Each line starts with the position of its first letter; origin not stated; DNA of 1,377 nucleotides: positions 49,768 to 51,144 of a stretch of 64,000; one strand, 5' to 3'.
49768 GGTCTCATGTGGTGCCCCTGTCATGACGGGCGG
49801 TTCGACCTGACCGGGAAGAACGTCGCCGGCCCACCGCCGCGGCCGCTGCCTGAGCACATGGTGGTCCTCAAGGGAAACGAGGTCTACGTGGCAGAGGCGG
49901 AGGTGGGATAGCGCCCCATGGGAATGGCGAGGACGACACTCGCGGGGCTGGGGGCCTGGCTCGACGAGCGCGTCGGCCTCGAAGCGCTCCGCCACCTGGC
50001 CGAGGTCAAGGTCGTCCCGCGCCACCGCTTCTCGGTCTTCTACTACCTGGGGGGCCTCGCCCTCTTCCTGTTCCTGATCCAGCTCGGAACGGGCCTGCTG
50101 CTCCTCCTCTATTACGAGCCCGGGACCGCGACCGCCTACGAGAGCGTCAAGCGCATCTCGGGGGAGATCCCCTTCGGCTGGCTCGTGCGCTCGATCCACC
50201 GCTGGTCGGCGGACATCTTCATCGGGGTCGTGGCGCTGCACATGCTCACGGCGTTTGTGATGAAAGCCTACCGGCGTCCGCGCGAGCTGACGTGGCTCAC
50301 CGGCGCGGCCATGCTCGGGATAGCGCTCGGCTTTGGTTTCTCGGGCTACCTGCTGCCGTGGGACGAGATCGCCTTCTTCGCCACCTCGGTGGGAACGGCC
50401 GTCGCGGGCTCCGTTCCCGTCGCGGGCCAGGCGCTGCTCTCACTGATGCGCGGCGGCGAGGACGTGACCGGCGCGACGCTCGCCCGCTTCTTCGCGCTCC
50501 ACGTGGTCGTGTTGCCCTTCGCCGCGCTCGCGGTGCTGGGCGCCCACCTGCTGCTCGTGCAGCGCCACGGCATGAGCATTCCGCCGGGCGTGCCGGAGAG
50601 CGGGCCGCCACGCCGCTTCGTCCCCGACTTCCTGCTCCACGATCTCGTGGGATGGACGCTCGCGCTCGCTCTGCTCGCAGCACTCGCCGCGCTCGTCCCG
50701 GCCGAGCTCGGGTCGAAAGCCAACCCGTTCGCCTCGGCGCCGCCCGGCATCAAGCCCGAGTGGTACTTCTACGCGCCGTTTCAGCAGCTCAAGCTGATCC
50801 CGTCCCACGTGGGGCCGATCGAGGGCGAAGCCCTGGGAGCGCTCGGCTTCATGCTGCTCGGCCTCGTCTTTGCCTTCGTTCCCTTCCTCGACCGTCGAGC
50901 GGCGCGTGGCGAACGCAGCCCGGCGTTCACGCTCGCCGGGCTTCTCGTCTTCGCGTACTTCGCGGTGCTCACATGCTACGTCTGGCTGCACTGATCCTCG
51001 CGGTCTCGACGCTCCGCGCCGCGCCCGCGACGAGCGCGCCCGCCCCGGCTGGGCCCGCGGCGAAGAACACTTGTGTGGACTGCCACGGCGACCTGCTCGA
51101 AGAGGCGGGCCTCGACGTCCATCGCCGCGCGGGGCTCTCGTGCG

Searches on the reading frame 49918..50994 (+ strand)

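Call 45: search_protein_families(library=pfam, max_evalue=0.0001, proteins=[window:49918-50994:+])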
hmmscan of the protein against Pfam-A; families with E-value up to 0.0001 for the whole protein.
window:49918-50994:+ (358 aa): 4 families
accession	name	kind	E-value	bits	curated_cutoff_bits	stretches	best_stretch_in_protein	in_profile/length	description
PF00033.24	Cytochrome_B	-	1.4e-45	155.9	27.2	1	37-217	9-188/189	Cytochrome b/b6/petB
PF13631.11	Cytochrom_B_N_2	-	5.6e-41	140.7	27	1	100-265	2-167/169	Cytochrome b(N-terminal)/b6/petB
PF00032.22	Cytochrom_B_C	-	6e-08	33.3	20.7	1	268-352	2-79/102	Cytochrome b(C-terminal)/b6/petD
PF14358.11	DUF4405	-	2.8e-05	25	26.7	1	47-110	5-63/66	Domain of unknown function (DUF4405)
